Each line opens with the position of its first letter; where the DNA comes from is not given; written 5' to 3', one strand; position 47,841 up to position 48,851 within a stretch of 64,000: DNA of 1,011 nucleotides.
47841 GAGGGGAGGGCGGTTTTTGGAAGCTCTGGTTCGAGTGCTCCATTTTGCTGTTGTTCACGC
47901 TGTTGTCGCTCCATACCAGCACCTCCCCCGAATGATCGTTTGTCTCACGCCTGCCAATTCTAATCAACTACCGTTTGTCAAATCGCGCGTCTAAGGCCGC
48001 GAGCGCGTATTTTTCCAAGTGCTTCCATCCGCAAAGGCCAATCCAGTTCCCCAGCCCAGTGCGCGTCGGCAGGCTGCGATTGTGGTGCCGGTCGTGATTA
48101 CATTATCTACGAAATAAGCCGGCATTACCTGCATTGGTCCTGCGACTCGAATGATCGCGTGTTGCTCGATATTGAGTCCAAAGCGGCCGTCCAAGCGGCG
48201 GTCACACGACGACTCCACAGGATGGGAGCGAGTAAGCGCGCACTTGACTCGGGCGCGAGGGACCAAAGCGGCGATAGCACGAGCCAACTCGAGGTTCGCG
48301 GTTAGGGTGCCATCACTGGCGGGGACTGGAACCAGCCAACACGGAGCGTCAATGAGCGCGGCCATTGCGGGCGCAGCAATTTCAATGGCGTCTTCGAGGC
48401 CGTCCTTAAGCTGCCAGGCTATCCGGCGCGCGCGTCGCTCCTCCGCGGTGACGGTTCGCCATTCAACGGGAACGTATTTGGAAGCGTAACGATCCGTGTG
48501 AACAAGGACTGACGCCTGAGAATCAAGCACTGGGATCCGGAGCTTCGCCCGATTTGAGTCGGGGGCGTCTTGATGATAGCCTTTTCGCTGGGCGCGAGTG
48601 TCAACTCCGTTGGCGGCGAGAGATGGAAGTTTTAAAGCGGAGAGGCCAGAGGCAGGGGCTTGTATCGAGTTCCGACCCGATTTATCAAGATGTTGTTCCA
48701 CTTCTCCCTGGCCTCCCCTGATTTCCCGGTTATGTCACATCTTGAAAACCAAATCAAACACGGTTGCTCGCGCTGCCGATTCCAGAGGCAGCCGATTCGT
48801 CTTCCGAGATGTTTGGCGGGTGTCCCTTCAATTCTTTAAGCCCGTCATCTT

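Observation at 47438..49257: Phosphoribosyltransferase-fold gene sandwiched between two paralogous small proteins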

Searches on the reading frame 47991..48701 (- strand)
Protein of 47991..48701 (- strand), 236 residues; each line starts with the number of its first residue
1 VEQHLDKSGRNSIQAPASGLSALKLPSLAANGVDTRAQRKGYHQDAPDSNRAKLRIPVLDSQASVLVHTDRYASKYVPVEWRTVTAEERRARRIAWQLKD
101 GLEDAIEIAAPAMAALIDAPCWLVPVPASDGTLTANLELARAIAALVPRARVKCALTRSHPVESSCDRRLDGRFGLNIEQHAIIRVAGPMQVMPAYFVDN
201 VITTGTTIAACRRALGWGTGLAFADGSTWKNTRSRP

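Call 3: search_protein_families(library=pfam, proteins=[window:47991-48701:-], max_evalue=0.01)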
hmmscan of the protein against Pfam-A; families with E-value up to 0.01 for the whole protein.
window:47991-48701:- (236 aa): 0 families

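Call 5: search_protein_families(library=pfam, proteins=[window:47991-48701:-], max_evalue=10)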
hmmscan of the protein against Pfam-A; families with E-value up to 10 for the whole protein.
window:47991-48701:- (236 aa): 1 family
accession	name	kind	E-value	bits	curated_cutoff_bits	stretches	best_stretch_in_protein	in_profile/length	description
PF05762.20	VWA_CoxE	-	0.1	12.4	26.4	1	54-110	143-200/222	VWA domain containing CoxE-like protein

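Call 6: search_protein_families(library=ncbifam, proteins=[window:47991-48701:-], max_evalue=1)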
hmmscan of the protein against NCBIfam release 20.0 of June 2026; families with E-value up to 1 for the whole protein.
window:47991-48701:- (236 aa): 2 families
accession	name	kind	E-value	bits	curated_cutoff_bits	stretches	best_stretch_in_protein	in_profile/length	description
NF002620.0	PRK02277.1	subfamily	0.02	14.6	115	0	194-211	143-160/201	orotate phosphoribosyltransferase-like protein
TIGR00201.1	comF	subfamily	0.036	14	233.55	1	118-215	78-175/190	ComF family protein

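Call 7: search_protein_families(library=padloc, proteins=[window:47991-48701:-], max_evalue=1)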
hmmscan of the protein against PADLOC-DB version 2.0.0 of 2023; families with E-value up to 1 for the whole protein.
window:47991-48701:- (236 aa): 1 family
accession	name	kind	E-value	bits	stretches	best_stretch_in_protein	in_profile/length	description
PDLC03962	ShosT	-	0.043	11.7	1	89-215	73-194/237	-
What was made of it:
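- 47991..48701 (-): Solo invasive-element-type PRTase-like protein (236 aa). Residues ~68-236 form the conserved core; residues 1-67 are a low-complexity extension shared only with the closest relatives. No Pfam hit for this protein itself (calls 3, 5), and only weak ComF (E 0.036) and ShosT (E 0.043) hits (calls 6, 7).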

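Call 11: find_homologous_proteins(query=window:47991-48701:-)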
Query window:47991-48701:- (236 aa): 363 proteins with E <= 0.001 among 2126 candidates; the best 120 are listed.
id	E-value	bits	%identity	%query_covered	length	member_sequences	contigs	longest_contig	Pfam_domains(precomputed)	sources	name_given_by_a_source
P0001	3.4e-152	523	100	100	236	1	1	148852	-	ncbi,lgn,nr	ncbi:MAG: hypothetical protein C5B50_05570 [Verrucomicrobia bacterium]|nr:MAG: hypothetical protein 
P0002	2.5e-91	324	63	95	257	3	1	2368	-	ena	-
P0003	2.5e-90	320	61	100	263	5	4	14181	-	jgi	-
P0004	8.7e-89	315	71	86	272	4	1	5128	-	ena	-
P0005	1.9e-87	311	61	98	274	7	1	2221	-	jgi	jgi:hypothetical protein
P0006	5.3e-87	309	60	97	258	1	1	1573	-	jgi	jgi:hypothetical protein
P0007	3.3e-86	307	64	94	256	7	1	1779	-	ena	-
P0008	1.4e-84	301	59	99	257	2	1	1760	-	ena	-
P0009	3.5e-84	300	69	85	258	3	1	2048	-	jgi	jgi:hypothetical protein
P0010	1.2e-82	295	70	85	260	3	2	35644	-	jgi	-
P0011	2.1e-80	288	60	96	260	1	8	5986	-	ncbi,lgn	-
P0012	2.5e-80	288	60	100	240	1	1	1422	-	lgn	-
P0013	2.1e-79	285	59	95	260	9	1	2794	-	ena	-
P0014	6.3e-77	276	82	65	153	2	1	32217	-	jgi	jgi:hypothetical protein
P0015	5.9e-74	267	79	65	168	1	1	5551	-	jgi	jgi:hypothetical protein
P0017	6.1e-72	260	65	80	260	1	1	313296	-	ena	-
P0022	3.0e-70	255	71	71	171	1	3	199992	-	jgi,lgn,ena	jgi:predicted amidophosphoribosyltransferase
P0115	1.3e-59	220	65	68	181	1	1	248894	-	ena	-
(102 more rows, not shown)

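Call 12: find_encoding_contigs(protein=P0017, flank=8000, max_places=3)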
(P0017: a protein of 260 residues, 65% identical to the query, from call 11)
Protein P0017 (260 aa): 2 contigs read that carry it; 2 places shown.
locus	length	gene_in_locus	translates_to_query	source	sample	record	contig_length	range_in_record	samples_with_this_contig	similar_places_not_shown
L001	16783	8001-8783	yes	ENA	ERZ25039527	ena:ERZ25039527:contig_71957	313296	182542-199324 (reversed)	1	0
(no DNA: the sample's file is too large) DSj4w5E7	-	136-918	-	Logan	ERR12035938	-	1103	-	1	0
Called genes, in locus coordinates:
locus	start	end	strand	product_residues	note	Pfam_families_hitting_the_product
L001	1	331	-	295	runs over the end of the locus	PF01261:AP_endonuc_2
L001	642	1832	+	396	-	-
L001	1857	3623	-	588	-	PF07969:Amidohydro_3, PF01979:Amidohydro_1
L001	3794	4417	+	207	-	PF03190:Thioredox_DsbH, PF13899:Thioredoxin_7, PF00085:Thioredoxin, PF13098:Thioredoxin_2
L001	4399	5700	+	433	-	PF03747:ADP_ribosyl_GH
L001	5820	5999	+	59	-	-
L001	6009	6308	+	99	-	-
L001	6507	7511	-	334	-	PF00079:Serpin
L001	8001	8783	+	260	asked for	-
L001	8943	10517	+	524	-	PF11074:DUF2779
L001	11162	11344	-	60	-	-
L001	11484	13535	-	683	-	PF14236:DruA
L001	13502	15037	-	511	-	PF02518:HATPase_c (weak), PF13589:HATPase_c_3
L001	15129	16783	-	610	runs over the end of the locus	PF02518:HATPase_c (weak), PF13589:HATPase_c_3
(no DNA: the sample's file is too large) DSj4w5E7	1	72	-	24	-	?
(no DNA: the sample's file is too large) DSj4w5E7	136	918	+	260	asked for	-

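Call 13: find_encoding_contigs(protein=P0022, flank=8000, max_places=3)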
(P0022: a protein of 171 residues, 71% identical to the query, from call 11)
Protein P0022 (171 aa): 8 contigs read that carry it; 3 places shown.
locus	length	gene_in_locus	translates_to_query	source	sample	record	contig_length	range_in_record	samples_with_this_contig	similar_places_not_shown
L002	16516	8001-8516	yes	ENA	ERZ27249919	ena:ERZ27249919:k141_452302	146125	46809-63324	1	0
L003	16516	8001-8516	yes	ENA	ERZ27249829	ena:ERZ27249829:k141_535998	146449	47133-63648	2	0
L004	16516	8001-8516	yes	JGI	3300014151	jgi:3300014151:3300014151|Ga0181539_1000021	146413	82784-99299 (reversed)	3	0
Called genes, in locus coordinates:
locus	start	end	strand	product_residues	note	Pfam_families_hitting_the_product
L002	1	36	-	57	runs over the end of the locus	-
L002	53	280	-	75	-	-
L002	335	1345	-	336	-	PF20036:Gp13-like (faint)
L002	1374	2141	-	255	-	-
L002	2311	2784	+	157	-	PF01844:HNH (weak), PF14279:HNH_5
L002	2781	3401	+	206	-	-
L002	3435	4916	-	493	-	PF13264:DUF4055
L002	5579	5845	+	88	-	-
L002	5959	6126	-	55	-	-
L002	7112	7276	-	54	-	-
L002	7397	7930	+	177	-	-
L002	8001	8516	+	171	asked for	-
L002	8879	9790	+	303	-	PF01936:NYN, PF00313:CSD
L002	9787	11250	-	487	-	-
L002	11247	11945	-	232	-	-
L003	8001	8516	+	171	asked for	-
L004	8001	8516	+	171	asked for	-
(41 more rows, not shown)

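Call 14: find_encoding_contigs(protein=P0115, flank=8000, max_places=3)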
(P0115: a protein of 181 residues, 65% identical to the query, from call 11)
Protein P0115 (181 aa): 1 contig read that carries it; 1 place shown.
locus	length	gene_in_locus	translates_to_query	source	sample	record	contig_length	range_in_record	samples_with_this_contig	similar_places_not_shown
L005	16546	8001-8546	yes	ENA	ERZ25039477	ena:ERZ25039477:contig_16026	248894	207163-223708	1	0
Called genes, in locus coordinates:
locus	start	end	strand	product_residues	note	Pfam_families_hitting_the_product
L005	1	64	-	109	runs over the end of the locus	-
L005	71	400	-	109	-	-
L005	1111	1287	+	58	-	-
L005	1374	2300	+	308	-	PF00239:Resolvase, PF07508:Recombinase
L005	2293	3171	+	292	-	-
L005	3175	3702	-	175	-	PF02075:RuvC (weak)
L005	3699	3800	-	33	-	-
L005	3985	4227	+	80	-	-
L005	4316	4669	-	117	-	-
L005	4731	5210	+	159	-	-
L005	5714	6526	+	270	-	PF13191:AAA_16 (weak), PF13401:AAA_22 (weak)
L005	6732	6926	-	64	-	-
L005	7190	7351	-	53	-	-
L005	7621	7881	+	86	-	-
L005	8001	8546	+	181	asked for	-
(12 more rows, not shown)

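Call 15: find_encoding_contigs(protein=P0010, flank=8000, max_places=3)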
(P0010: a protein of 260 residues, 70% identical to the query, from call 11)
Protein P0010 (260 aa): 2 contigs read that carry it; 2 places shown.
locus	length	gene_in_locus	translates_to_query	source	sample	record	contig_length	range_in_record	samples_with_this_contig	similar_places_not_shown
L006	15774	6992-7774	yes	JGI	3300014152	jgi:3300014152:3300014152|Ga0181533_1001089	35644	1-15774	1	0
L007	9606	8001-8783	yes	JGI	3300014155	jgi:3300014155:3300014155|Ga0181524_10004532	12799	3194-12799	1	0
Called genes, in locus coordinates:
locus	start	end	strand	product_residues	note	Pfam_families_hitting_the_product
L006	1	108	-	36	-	?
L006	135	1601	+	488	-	PF00069:Pkinase, PF07714:PK_Tyr_Ser-Thr, PF17667:Pkinase_fungal (weak)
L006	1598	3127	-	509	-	PF04542:Sigma70_r2 (faint)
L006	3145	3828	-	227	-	PF04366:Ysc84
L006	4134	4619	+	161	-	-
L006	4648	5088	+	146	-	-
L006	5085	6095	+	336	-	-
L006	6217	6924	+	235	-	PF00551:Formyl_trans_N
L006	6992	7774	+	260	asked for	-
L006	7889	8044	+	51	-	-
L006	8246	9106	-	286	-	PF13613:HTH_Tnp_4, PF13359:DDE_Tnp_4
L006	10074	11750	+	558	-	PF06739:SBBP (faint), PF01731:Arylesterase (faint), PF06977:SdiA-regulated (faint), PF08450:SGL (faint), PF20067:SSL_N (faint), PF22807:TrAA12 (faint), PF25021:TEN_NHL (weak), PF01436:NHL (weak), +1 more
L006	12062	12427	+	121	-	PF13560:HTH_31 (weak), PF13744:HTH_37, PF01381:HTH_3 (weak)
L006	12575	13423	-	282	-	PF06067:DUF932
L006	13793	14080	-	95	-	PF08845:SymE_toxin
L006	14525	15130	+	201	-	PF11740:KfrA_N (weak)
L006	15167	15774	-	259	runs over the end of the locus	-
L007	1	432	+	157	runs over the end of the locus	-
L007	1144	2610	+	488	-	PF00069:Pkinase, PF07714:PK_Tyr_Ser-Thr, PF17667:Pkinase_fungal (weak)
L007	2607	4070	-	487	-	PF04542:Sigma70_r2 (faint)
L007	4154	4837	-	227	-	PF04366:Ysc84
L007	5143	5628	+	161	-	-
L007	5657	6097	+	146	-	-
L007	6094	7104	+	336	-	-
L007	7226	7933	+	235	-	PF00551:Formyl_trans_N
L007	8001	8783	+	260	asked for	-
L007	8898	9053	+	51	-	-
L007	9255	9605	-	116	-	?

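Call 16: find_encoding_contigs(protein=P0003, flank=8000, max_places=4)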
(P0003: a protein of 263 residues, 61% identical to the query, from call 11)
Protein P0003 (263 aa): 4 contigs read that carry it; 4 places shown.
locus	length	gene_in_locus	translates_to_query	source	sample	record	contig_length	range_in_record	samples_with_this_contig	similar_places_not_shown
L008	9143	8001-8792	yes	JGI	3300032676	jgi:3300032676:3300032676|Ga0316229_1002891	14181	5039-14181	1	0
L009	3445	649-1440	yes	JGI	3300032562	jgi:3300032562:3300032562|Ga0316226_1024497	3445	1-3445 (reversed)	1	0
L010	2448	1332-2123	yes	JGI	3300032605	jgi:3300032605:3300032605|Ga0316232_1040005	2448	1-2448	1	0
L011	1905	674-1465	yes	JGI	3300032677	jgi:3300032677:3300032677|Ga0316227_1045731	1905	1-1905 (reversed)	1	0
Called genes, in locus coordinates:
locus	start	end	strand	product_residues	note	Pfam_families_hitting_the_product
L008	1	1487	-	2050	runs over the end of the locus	PF01048:PNP_UDP_1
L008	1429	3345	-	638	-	PF11896:GlgE_dom_N_S, PF21702:GLGE_C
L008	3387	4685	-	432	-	-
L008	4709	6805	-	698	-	-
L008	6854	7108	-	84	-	-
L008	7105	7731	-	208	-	PF11740:KfrA_N (faint)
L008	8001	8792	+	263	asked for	-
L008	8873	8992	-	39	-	-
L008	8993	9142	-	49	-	?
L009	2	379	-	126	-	?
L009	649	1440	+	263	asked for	-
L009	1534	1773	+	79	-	-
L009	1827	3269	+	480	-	-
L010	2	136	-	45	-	?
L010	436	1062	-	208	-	PF11740:KfrA_N (faint)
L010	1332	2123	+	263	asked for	-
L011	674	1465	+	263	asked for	-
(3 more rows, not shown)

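Call 28: search_solved_structures(query=A1, max_evalue=10, show_alignments=3)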
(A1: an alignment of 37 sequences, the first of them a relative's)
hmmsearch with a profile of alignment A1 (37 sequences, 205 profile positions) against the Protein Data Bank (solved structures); distinct sequences matched with E-value up to 10: 0.

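Call 29: find_related_loci(query=A1, collection=genome_contigs, flank=10000)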
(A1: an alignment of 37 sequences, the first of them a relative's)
Query A1 (236 aa) in genome_contigs; peptide patterns used: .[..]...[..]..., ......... (x = any residue, [..] = any of these).
47 stretches matched a pattern; 29 encode a relative of the query (tblastn E <= 1e-3); 29 distinct loci.
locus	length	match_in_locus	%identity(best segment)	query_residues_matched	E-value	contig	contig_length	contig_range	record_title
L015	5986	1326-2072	60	11-236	1e-86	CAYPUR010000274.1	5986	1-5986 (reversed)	MAG TPA_asm: uncultured Verrucomicrobiota bacterium isolate SRP263991_co1_516 genome assembly, contig: NODE_22473_length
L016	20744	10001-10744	59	11-235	2e-84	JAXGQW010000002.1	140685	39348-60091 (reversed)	MAG: Verrucomicrobiota bacterium isolate AnMBR.bin335 bin335_2, whole genome shotgun sequence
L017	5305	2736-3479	58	11-235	9e-84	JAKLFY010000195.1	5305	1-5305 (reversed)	MAG: Verrucomicrobia bacterium isolate RA.bin27 RA.bin27_195, whole genome shotgun sequence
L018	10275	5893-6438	71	51-233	2e-78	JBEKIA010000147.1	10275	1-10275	MAG: Verrucomicrobiota bacterium isolate SPRUCE 28 SPRUCE_28_147, whole genome shotgun sequence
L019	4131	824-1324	71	66-232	3e-76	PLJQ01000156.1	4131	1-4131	MAG: Limisphaerales bacterium isolate palsa_1396 73.20110800_P1M.49_contig_19476, whole genome shotgun sequence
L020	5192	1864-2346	64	67-227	2e-63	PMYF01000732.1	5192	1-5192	MAG: Acidobacteria bacterium isolate fen_180 73.20110800_E2D.41_contig_29537, whole genome shotgun sequence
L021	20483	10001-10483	67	67-227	1e-62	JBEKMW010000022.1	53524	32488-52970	MAG: Verrucomicrobiota bacterium isolate SPRUCE 402 SPRUCE_402_22, whole genome shotgun sequence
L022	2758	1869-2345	65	70-228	8e-62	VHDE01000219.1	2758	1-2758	MAG: Verrucomicrobia bacterium isolate K_Offshore_80m_m1_157 K_Offshore_80m_m1_157_Ga0194132_10059749, whole genome shot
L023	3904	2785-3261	62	70-228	5e-59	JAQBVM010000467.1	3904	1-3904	MAG: Verrucomicrobia bacterium isolate casp150-mb.181 NODE_54250_length_3904_cov_0.058607, whole genome shotgun sequence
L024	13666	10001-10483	61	70-230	1e-56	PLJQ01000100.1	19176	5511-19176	MAG: Limisphaerales bacterium isolate palsa_1396 73.20110800_P1M.49_contig_11918, whole genome shotgun sequence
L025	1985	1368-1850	63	70-230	5e-55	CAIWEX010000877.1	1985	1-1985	MAG: uncultured Schlesneria sp. isolate Umea1_bin-0540 genome assembly, contig: bin-0540:0877/1338, whole genome shotgun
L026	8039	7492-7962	59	72-228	3e-48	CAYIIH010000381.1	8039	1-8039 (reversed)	MAG TPA_asm: uncultured Verrucomicrobiota bacterium isolate ERP119705_co20_532 genome assembly, contig: NODE_11760_lengt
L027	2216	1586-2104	45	60-234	1e-47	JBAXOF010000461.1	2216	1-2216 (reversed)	MAG: Verrucomicrobiota bacterium isolate ELA498 MAG498_461, whole genome shotgun sequence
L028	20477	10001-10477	52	71-228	3e-46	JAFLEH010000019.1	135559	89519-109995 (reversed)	MAG: Verrucomicrobia bacterium isolate UWPOB_VERRUCO3 gnl_X_GCJDELPM_19, whole genome shotgun sequence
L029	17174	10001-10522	45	59-234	2e-46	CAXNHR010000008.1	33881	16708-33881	MAG: Luteolibacter sp. isolate LE-05nov19-39 genome assembly, contig: LE-05nov19-C1328, whole genome shotgun sequence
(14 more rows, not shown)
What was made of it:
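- In genomes it was found in 29 loci, most of them Verrucomicrobiota MAGs (call 29).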

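Call 34: predict_structure(alignment_id=A1)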
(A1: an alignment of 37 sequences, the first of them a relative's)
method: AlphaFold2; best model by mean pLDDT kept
length: 236 residues; sequences in the alignment: 37
mean_pLDDT: 46.9   pTM: 0.43
mean pLDDT of the five models: 46.9, 45.6, 45.1, 44.4, 41.4
residues with pLDDT >= 90: 0; 70-90: 22; 50-70: 66; < 50: 148
segments of 3 or more residues with pLDDT < 50: 1-4, 9-82, 156-162, 178-236
pLDDT, mean of each block of 10 residues (from residue 1): 48 39 35 36 42 36 35 30 56 67 79 63 53 65 72 47 54 53 36 37 38 31 33 36
secondary structure, 60 per line:
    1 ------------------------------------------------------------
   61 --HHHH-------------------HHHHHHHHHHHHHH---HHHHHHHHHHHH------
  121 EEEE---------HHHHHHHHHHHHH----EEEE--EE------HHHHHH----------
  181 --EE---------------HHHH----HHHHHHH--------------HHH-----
elements in order: H63-66 H86-99 H103-114 E121-124 H134-146 E151-154 H165-170 H200-203 H208-214
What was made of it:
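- On Type I PRTase superfamily (Pfam PF00156 Pribosyltran): The AF2 model has mean pLDDT 46.9 (call 34), too poor for a fold search.
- The AF2 model of the PRTase was poor (pLDDT 47, call 34), so its fold rests on sequence profiles only.
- Tried and rejected: Fold assignment of the PRTase by AF2 failed: the model has pLDDT 46.9 because the alignment is too shallow and uniform (call 34).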

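Call 45: search_protein_representatives(alignment_id=A1)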
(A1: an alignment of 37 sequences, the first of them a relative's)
Query: 37 sequences, 205 profile positions. Proteins with E-value up to 0.001 (for the whole library): 834; up to 1e-10: 392; up to 1e-30: 66. The best 150 are listed.
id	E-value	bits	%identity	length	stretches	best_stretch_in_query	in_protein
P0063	2.6e-97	340.6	-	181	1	25-204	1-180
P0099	1.9e-92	324.8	-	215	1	11-188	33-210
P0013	1.6e-91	321.7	-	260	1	11-194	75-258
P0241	3.5e-91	320.6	-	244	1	15-194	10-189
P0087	1.3e-90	318.8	-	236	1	21-191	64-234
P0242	1.0e-89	315.8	-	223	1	24-188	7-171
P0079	7.7e-83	293.4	-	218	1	25-196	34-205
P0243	1.3e-79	282.8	-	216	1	32-192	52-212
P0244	1.5e-76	272.8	-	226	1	28-194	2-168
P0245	1.6e-75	269.5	-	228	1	25-192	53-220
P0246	1.5e-73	263.1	-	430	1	14-195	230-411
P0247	7.0e-69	247.8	-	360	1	15-196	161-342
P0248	1.4e-66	240.3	-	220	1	71-193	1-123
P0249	1.3e-64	233.8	-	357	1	21-188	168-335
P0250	1.8e-61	223.5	-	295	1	36-195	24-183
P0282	1.6e-35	138.8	-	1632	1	31-187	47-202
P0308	5.7e-30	120.7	-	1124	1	30-190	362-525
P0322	6.4e-28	114.0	-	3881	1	31-190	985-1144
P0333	5.8e-27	110.9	-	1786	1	33-188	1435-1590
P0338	3.0e-26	108.5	-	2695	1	31-184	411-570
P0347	8.0e-26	107.1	-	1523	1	32-194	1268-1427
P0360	1.2e-24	103.3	-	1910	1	38-185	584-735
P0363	2.2e-24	102.4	-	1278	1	34-186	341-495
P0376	8.7e-23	97.2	-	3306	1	26-195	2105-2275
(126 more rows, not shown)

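Call 47: search_protein_families(library=pfam, proteins=[P0322, P0282, P0333, P0347, P0308], max_evalue=0.001)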
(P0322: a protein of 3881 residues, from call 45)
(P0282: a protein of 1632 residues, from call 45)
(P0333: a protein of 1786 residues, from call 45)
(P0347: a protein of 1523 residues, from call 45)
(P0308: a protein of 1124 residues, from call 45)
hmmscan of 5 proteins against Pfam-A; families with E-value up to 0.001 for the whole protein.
P0322 (3881 aa): 4 families
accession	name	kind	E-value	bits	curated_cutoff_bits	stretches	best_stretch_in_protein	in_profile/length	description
PF18763.7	ddrB-ParB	-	2.4e-16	60.4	27.6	1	1167-1308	3-120/121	ddrB-like ParB superfamily domain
PF18814.6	PBECR5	-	1.2e-10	42.1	25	1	1567-1642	16-93/239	phage-Barnase-EndoU-ColicinE5/D-RelE like nuclease5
PF18834.6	LPD22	-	8.5e-06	26.4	28.6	1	46-121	13-86/97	Large polyvalent protein associated domain 22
PF18760.7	ART-PolyVal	-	0.00021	22.5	31.2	1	2080-2129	10-53/140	ADP-Ribosyltransferase in polyvalent proteins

P0282 (1632 aa): 3 families
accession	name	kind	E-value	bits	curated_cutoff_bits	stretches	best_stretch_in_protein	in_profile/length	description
PF01028.25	Topoisom_I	-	2.4e-80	269.6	23.7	2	1416-1618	4-208/228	Eukaryotic DNA topoisomerase I, catalytic core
PF03496.20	ADPrib_exo_Tox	-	7.1e-09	35.7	23.4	1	910-1063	8-179/196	ADP-ribosyltransferase exoenzyme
PF00583.31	Acetyltransf_1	-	0.00013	22.7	20.7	1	423-478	30-87/116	Acetyltransferase (GNAT) family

P0333 (1786 aa): 5 families
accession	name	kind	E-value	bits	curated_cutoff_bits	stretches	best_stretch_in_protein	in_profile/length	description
PF06414.18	Zeta_toxin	-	6.4e-10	39.2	22.3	1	475-622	17-177/199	Zeta toxin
PF13671.12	AAA_33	-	8.7e-08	33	27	1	476-593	1-121/143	AAA domain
PF13238.12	AAA_18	-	2.9e-06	28.2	29.4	1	477-529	1-54/128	AAA domain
PF05433.20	Rick_17kDa_Anti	-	7e-05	23.1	24.2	1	1189-1231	1-43/43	Glycine zipper 2TM domain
PF13441.11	Gly-zipper_YMGG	-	0.00017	21.7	28.9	1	1189-1232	5-44/45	YMGG-like Gly-zipper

P0347 (1523 aa): 2 families
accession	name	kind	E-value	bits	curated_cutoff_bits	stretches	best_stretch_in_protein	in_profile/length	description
PF18796.6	LPD1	-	8.3e-20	71.1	27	1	1150-1229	3-75/78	Large polyvalent protein-associated domain 1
PF04002.20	RadC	-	1.2e-06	28.9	22.1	1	64-156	4-91/121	RadC-like JAB domain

P0308 (1124 aa): 1 family
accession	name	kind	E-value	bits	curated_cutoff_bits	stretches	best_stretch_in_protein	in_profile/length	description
PF17884.7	DUF5591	-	2.4e-10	40.9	26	1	32-146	11-123/150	Domain of unknown function (DUF5591)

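Call 49: search_protein_families(library=pfam, alignment_id=A3, max_evalue=1)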
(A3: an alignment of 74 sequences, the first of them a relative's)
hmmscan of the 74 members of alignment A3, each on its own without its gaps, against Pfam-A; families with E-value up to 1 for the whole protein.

A. member 1, P0001 (236 aa): 1 family
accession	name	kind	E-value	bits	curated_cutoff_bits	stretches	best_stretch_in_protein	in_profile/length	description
PF05762.20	VWA_CoxE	-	0.1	12.4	26.4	1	54-110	143-200/222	VWA domain containing CoxE-like protein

B. families by the number of members that match (of 74 scanned): 37 families (the first 25 are shown)
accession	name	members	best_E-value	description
PF00156.33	Pribosyltran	17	1.3e-05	Phosphoribosyl transferase domain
PF14681.12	UPRTase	3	0.0044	Uracil phosphoribosyltransferase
PF10686.14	YAcAr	1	2.9e-09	YspA, cpYpsA-related SLOG family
PF24390.1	PRTase-CE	1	0.0014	PRTase-CE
PF06495.16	Transformer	1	0.002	Fruit fly transformer protein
PF21182.2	FOG1-like_PR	1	0.0023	Zinc finger protein ZFPM1-like, PR domain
PF13977.11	TetR_C_6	1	0.0026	BetI-type transcriptional repressor, C-terminal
PF16921.10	Tex_YqgF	1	0.0032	Tex protein YqgF-like domain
PF06321.17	P_gingi_FimA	1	0.0048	Major fimbrial subunit protein (FimA)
PF11625.14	DUF3253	1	0.0055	Protein of unknown function (DUF3253)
PF25321.1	PH_RASGAP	1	0.0082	PH domain-like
PF22274.2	DGF-1_beta-sheet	1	0.0087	DGF-1 beta-sheet domain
PF11334.13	DUF3136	1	0.011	Protein of unknown function (DUF3136)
PF02481.21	DNA_processg_A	1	0.011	DNA recombination-mediator protein A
PF22387.1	PhiCb5_coat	1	0.014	Phage phiCb5, coat protein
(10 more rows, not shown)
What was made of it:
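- On Type I PRTase superfamily (Pfam PF00156 Pribosyltran): 17 of 74 diverse family members do, with best E 1.3e-5 (call 49).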

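Call 57: search_protein_families(library=phrogs, proteins=[window:47991-48701:-], max_evalue=0.01)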
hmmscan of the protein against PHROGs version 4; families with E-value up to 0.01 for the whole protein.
window:47991-48701:- (236 aa): 1 family
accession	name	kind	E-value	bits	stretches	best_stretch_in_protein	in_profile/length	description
phrog_7188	-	unknown function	0.00014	22.9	1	115-213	35-132/155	-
